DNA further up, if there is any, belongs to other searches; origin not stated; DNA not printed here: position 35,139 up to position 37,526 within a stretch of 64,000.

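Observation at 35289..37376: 695-aa protein with five tandem ~90-aa repeats of an undescribed Trp/Gly-rich module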

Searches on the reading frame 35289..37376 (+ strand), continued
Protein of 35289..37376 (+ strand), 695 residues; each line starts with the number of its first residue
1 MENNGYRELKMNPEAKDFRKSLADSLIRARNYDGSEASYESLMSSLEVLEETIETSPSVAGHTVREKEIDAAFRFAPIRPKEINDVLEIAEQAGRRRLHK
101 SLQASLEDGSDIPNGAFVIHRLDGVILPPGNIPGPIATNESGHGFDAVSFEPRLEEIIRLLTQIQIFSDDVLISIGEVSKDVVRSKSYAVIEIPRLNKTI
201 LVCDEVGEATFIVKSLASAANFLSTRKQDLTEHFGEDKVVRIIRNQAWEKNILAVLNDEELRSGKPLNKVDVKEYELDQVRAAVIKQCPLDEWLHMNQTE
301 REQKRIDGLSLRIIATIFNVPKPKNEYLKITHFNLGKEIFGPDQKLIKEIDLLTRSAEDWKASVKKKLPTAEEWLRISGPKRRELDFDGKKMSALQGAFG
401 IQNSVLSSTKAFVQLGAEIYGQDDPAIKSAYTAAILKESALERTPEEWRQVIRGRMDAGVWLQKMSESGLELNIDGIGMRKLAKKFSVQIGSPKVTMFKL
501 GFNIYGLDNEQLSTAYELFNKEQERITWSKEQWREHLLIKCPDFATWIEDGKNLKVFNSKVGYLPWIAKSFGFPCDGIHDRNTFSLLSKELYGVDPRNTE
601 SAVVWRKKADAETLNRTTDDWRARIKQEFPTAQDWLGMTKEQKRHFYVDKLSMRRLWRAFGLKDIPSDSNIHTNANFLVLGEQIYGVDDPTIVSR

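Call 55: search_protein_families(library=pfam, alignment_id=A3, max_evalue=0.1)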
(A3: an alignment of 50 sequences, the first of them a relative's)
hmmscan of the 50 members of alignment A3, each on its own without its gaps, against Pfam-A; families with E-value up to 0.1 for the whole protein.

A. member 1, P0001 (695 aa): 2 families
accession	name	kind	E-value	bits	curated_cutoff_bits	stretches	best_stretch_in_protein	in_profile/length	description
PF05137.18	PilN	-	0.037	14.5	22.8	0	455-479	9-33/78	Fimbrial assembly protein (PilN)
PF13959.11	CTE_SPB4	-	0.063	13.7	27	0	641-667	25-51/52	ATP-dependent rRNA helicase SPB4-like, C-terminal extension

B. families by the number of members that match (of 50 scanned): 93 families (the first 25 are shown)
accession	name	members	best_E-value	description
PF13959.11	CTE_SPB4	6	2.4e-12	ATP-dependent rRNA helicase SPB4-like, C-terminal extension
PF10654.15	DUF2481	5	4.4e-11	Protein of unknown function (DUF2481)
PF06320.18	GCN5L1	2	1.1e-05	GCN5-like protein 1 (GCN5L1)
PF21292.3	EME1-MUS81_C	2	7.6e-05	EME1/MUS81, C-terminal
PF18773.7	Importin_rep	2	8.4e-05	Importin 13 repeat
PF17132.9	Glyco_hydro_106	2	0.00038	alpha-L-rhamnosidase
PF25812.1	RAD24_helical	2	0.0027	Checkpoint protein RAD24-like, helical bundle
PF13936.12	HTH_38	2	0.0048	Helix-turn-helix domain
PF08281.18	Sigma70_r4_2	2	0.032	Sigma-70, region 4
PF07475.17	Hpr_kinase_C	2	0.046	HPr Serine kinase C-terminal domain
PF09494.16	Slx4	1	3.9e-07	Slx4 endonuclease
PF08593.16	Mug135_C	1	8.8e-06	Mug135-like, C-terminal domain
PF03793.24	PASTA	1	3e-05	PASTA domain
PF03374.19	ANT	1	3.6e-05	Phage antirepressor protein KilAC domain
PF13581.12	HATPase_c_2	1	4.9e-05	Histidine kinase-like ATPase domain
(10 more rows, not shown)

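Call 56: search_protein_families(library=pfam, proteins=[P0003, P0007, P0008, P0009, P0010, P0011, P0012, P0013, P0014, P0015], max_evalue=0.01)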
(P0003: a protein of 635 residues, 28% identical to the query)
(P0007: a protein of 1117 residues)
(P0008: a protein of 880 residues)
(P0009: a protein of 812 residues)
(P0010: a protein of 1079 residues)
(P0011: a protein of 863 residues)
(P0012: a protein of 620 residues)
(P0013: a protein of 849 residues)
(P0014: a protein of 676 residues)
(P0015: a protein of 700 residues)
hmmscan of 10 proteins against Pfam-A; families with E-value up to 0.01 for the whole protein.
P0003 (635 aa): 3 families
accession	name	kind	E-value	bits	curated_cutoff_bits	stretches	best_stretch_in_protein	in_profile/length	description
PF13959.11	CTE_SPB4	-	6.1e-06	26.6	27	0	504-534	20-50/52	ATP-dependent rRNA helicase SPB4-like, C-terminal extension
PF10654.15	DUF2481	-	4.5e-05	23.9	27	0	570-614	57-100/126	Protein of unknown function (DUF2481)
PF05225.22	HTH_psq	-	0.0037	17.4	20.4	0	517-530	14-28/45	helix-turn-helix, Psq domain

P0007 (1117 aa): 5 families
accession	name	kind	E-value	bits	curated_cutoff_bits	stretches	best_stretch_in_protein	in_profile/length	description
PF13959.11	CTE_SPB4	-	2.4e-12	47.1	27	0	912-939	23-50/52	ATP-dependent rRNA helicase SPB4-like, C-terminal extension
PF10654.15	DUF2481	-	2.4e-05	24.8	27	0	270-321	46-97/126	Protein of unknown function (DUF2481)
PF17132.9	Glyco_hydro_106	-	0.00038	19.5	29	0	567-611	380-424/743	alpha-L-rhamnosidase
PF22516.1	PreP_C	-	0.0013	18.8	27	0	721-750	78-107/173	PreP C-terminal domain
PF20851.2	SidM_Rab1-act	-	0.0082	16.4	27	0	725-756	36-67/196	SidM, Rab1-activation domain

P0008 (880 aa): 2 families
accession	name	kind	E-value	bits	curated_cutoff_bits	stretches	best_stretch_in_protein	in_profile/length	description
PF18773.7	Importin_rep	-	8.4e-05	22.7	33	0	544-563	2-21/40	Importin 13 repeat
PF10654.15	DUF2481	-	0.0052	17.3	27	0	718-756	55-93/126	Protein of unknown function (DUF2481)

P0009 (812 aa): 15 families
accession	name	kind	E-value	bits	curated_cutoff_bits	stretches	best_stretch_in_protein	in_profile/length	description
PF09494.16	Slx4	-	3.9e-07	30.4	24.8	0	567-592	31-57/60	Slx4 endonuclease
PF08593.16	Mug135_C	-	8.8e-06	26.3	23.8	0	572-604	39-71/82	Mug135-like, C-terminal domain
PF03793.24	PASTA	-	3e-05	24.3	23.2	0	494-516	5-27/64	PASTA domain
PF13581.12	HATPase_c_2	-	4.9e-05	23.8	27.4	0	748-775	81-108/127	Histidine kinase-like ATPase domain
PF12983.12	DUF3867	-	5.5e-05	23.8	27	0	579-624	43-88/185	Protein of unknown function (DUF3867)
PF14199.11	DUF4317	-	0.00012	21.9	27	0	567-611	272-313/370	Domain of unknown function (DUF4317)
PF09693.15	Phage_XkdX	-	0.00022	21.7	23.5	0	732-749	13-30/40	Phage uncharacterised protein (Phage_XkdX)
PF10281.14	Ish1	-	0.00038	21.2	26.6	0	420-433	5-18/37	Putative nuclear envelope organisation protein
PF08671.16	SinI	-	0.00044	20.4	31.4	0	732-742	17-27/28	Anti-repressor SinI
PF07524.19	Bromo_TP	-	0.0016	18.9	24.6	0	413-453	25-65/77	Bromodomain associated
PF23822.1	DUF7192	-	0.0022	17.8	27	0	427-446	158-177/281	Domain of unknown function (DUF7192)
PF25812.1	RAD24_helical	-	0.0027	18.3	27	0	478-506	9-37/121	Checkpoint protein RAD24-like, helical bundle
PF18343.7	SH3_14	-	0.0065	17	25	0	461-528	52-119/134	Dda helicase SH3 domain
PF09011.16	HMG_box_2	-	0.0072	17.4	22.4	0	581-612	27-58/72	HMG-box domain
PF17042.10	NBD_C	-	0.0085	17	28.3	0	415-431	6-22/168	Nucleotide-binding C-terminal domain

P0010 (1079 aa): 0 families

P0011 (863 aa): 4 families
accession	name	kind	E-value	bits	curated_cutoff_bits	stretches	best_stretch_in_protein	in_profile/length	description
PF17891.6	FluMu_N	-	8.8e-05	22.6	25.8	0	727-745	28-46/49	Mu-like prophage FluMu N-terminal domain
PF18722.6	MazG_C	-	0.0019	18.2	29.7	0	609-649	141-179/190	MazG C-terminal domain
PF10654.15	DUF2481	-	0.0046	17.4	27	0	369-424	40-96/126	Protein of unknown function (DUF2481)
PF19562.4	DUF6084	-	0.0066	16.4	25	0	370-400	151-181/213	Family of unknown function (DUF6084)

P0012 (620 aa): 0 families

P0013 (849 aa): 1 family
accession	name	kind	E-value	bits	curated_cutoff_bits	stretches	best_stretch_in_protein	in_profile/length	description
PF14615.11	Rsa3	-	0.0045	17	27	0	476-491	8-23/46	Ribosome-assembly protein 3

P0014 (676 aa): 5 families
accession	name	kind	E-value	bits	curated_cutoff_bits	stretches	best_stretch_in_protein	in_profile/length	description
PF13959.11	CTE_SPB4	-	1.5e-05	25.3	27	0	305-335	20-50/52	ATP-dependent rRNA helicase SPB4-like, C-terminal extension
PF03374.19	ANT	-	3.6e-05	24.5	25.3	0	519-564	60-105/108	Phage antirepressor protein KilAC domain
PF17594.7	GP57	-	7.2e-05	22.9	27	0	524-569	9-54/75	Phage Tail fiber assembly helper gene product 57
PF16518.11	GrlR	-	0.00073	20.1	26.8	0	290-352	48-109/110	T3SS negative regulator,GrlR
PF23984.1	DUF7307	-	0.0082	16.5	27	0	620-644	40-64/129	Pam3 gp33-like protein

P0015 (700 aa): 7 families
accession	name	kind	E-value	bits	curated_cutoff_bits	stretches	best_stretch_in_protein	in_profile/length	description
PF02486.25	Rep_trans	-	9e-05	22.6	29.6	0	338-372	138-172/201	Replication initiation factor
PF09856.14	ScfRs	-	0.00018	21.8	24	0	440-500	50-108/157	Short-chain fatty acyl coenzyme A regulator, C-terminal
PF18773.7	Importin_rep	-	0.0015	18.7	33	0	453-473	1-21/40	Importin 13 repeat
PF00658.24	MLLE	-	0.0038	17.6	27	0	433-452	42-61/66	MLLE domain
PF06462.18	Hyd_WA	-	0.0054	16.9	21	0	267-281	13-27/30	Propeller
PF03006.26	HlyIII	-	0.0064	16.6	26.2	0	500-514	181-195/224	Haemolysin-III related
PF23799.1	DUF7175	-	0.0065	17.4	27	0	530-557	54-81/103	Domain of unknown function (DUF7175)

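Call 57: search_protein_families(library=ncbifam, proteins=[P0147, P0149, P0136, P0122, P0097, P0121, P0108, P0126], max_evalue=0.001)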
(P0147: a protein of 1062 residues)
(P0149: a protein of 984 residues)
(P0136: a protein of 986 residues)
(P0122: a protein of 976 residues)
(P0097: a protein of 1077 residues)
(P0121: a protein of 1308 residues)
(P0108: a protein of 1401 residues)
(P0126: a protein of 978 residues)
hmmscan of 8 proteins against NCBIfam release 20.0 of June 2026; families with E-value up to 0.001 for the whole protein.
P0147 (1062 aa): 11 families
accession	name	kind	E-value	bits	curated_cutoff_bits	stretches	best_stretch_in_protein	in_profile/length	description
NF045503.1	repair_heli_XPB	equivalog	4.3e-11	42.1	610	1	70-172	185-284/548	DNA repair helicase XPB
TIGR02153.1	gatD_arch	equivalog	1.1e-08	34.2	324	0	904-937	102-136/405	Glu-tRNA(Gln) amidotransferase subunit GatD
NF041062.1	DpdE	equivalog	1.8e-06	26.2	500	1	261-418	477-639/1048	protein DpdE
TIGR04095.1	dnd_restrict_1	equivalog_domain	2.6e-06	26.7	600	1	307-429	263-394/451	DNA phosphorothioation system restriction enzyme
NF003673.1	PRK05298.1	equivalog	2.9e-06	25.9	743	0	72-139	13-78/653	excinuclease ABC subunit UvrB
TIGR00631.1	uvrb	equivalog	6.7e-06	24.6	750.1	0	72-138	13-77/658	excinuclease ABC subunit UvrB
NF003217.0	PRK04183.1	equivalog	2e-05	23.4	310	0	905-937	117-149/420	Glu-tRNA(Gln) amidotransferase subunit GatD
NF008521.0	PRK11448.1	equivalog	2.8e-05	22.3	729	0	48-268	395-621/1123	type I restriction-modification system endonuclease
NF005266.0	PRK06770.1-2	equivalog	6.5e-05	22.5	396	0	668-713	117-162/201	hypothetical protein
TIGR04121.1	DEXH_lig_assoc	equivalog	0.00047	18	850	0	359-421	287-349/804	ligase-associated DNA damage response DEXH box helicase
NF010337.0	PRK13766.1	equivalog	0.00077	17.7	610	0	95-200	35-147/781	Hef nuclease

P0149 (984 aa): 7 families
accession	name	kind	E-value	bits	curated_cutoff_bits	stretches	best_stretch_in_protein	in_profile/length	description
NF053632.1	heli_RadD_YejH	equivalog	2.7e-13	49.1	720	1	86-419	2-347/573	DNA repair helicase RadD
TIGR04095.1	dnd_restrict_1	equivalog_domain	1.5e-07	30.8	600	0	337-421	306-390/451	DNA phosphorothioation system restriction enzyme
NF003673.1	PRK05298.1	equivalog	2.1e-07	29.7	743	1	332-423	455-551/653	excinuclease ABC subunit UvrB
NF045503.1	repair_heli_XPB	equivalog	2.2e-07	29.8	610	1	82-238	179-339/548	DNA repair helicase XPB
TIGR00631.1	uvrb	equivalog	1.2e-05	23.8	750.1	1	363-423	486-551/658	excinuclease ABC subunit UvrB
NF046055.1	restr_BPTD_3080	equivalog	5.5e-05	21.3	800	1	323-437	535-640/970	BPTD_3080 family restriction endonuclease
NF010337.0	PRK13766.1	equivalog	0.00039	18.7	610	0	365-416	419-470/781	Hef nuclease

P0136 (986 aa): 3 families
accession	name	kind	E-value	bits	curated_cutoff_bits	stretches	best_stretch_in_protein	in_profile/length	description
NF045503.1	repair_heli_XPB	equivalog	3.9e-10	38.9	610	1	67-190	178-310/548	DNA repair helicase XPB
NF053632.1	heli_RadD_YejH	equivalog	1.5e-06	26.9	720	1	72-418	2-352/573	DNA repair helicase RadD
NF046051.1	restrict_EcoAI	equivalog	2.8e-06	26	550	1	180-408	274-514/768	EcoAI/FtnUII family type I restriction enzme subunit R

P0122 (976 aa): 7 families
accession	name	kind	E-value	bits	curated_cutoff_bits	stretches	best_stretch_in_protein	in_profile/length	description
NF045503.1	repair_heli_XPB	equivalog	4.9e-12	45.2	610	1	75-201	169-291/548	DNA repair helicase XPB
NF046051.1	restrict_EcoAI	equivalog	3.6e-09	35.6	550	1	45-225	112-291/768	EcoAI/FtnUII family type I restriction enzme subunit R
NF009889.0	PRK13349.1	equivalog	1.1e-06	28.4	428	0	829-861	89-121/241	superantigen-like protein SSL13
NF008521.0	PRK11448.1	equivalog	1.5e-05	23.2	729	1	85-272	409-596/1123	type I restriction-modification system endonuclease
NF053632.1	heli_RadD_YejH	equivalog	2e-05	23.1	720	1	89-246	2-140/573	DNA repair helicase RadD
TIGR00348.1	hsdR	subfamily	5.7e-05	21.8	284.55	1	92-273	245-411/674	HsdR family type I site-specific deoxyribonuclease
NF004070.0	PRK05580.2-2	equivalog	0.00051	18.3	921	0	74-174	181-282/729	primosomal protein N'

P0097 (1077 aa): 4 families
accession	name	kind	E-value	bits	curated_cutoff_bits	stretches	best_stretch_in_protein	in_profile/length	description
NF045503.1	repair_heli_XPB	equivalog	3.2e-09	35.9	610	1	53-168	180-291/548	DNA repair helicase XPB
NF004070.0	PRK05580.2-2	equivalog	3.3e-06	25.5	921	0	30-126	170-268/729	primosomal protein N'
TIGR04095.1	dnd_restrict_1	equivalog_domain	1.7e-05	24.1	600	0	330-402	298-370/451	DNA phosphorothioation system restriction enzyme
NF004067.0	PRK05580.1-4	equivalog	0.00037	19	763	0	56-125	204-272/737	primosomal protein N'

P0121 (1308 aa): 3 families
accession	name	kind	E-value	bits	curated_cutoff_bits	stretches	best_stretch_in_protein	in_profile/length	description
TIGR04095.1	dnd_restrict_1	equivalog_domain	0.00012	21.2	600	0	455-512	331-388/451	DNA phosphorothioation system restriction enzyme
TIGR01389.1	recQ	equivalog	0.00038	19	640.2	0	98-187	11-96/591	DNA helicase RecQ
NF045503.1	repair_heli_XPB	equivalog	0.00091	17.9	610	0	43-170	132-257/548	DNA repair helicase XPB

P0108 (1401 aa): 8 families
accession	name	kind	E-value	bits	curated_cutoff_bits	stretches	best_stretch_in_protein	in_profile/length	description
NF046051.1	restrict_EcoAI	equivalog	9.1e-09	34.2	550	1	71-170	182-285/768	EcoAI/FtnUII family type I restriction enzme subunit R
NF053632.1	heli_RadD_YejH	equivalog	2.4e-07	29.4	720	0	72-172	28-121/573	DNA repair helicase RadD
TIGR04095.1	dnd_restrict_1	equivalog_domain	3e-07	29.8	600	1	321-426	299-394/451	DNA phosphorothioation system restriction enzyme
TIGR02989.1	Sig-70_gvs1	subfamily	1.7e-05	24.8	124.55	1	1237-1395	5-154/158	RNA polymerase sigma-70 factor, Rhodopirellula/Verrucomicrobium family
TIGR00348.1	hsdR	subfamily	2e-05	23.4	284.55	0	65-171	267-383/674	HsdR family type I site-specific deoxyribonuclease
NF045503.1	repair_heli_XPB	equivalog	6.1e-05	21.8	610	1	66-157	203-294/548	DNA repair helicase XPB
TIGR00631.1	uvrb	equivalog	0.00015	20.2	750.1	0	356-419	478-546/658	excinuclease ABC subunit UvrB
NF003673.1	PRK05298.1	equivalog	0.00018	20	743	0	357-419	479-546/653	excinuclease ABC subunit UvrB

P0126 (978 aa): 2 families
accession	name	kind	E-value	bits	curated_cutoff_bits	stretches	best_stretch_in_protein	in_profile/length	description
NF045503.1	repair_heli_XPB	equivalog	3.9e-08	32.3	610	1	86-186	209-311/548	DNA repair helicase XPB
NF046051.1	restrict_EcoAI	equivalog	5e-07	28.5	550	1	233-432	304-519/768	EcoAI/FtnUII family type I restriction enzme subunit R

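Call 58: search_solved_structures(query=P0147, max_evalue=0.00001)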
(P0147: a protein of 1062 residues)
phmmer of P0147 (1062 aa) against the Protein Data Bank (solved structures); distinct sequences matched with E-value up to 0.00001: 5.
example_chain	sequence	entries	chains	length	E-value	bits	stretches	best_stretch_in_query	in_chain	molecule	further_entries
7clg_A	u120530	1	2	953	1.5e-11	46.1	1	39-429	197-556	Putative helicase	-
6p4f_A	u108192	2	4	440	1.1e-06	30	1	91-250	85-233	DNA-dependent ATPase XPBII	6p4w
5tnu_A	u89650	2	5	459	1.2e-06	29.8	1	91-250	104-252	DNA-dependent ATPase XPBII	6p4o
6p66_A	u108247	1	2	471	2.1e-06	29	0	92-172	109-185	DNA repair protein RAD25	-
2fwr_A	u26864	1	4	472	2.2e-06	29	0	92-172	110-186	DNA repair protein RAD25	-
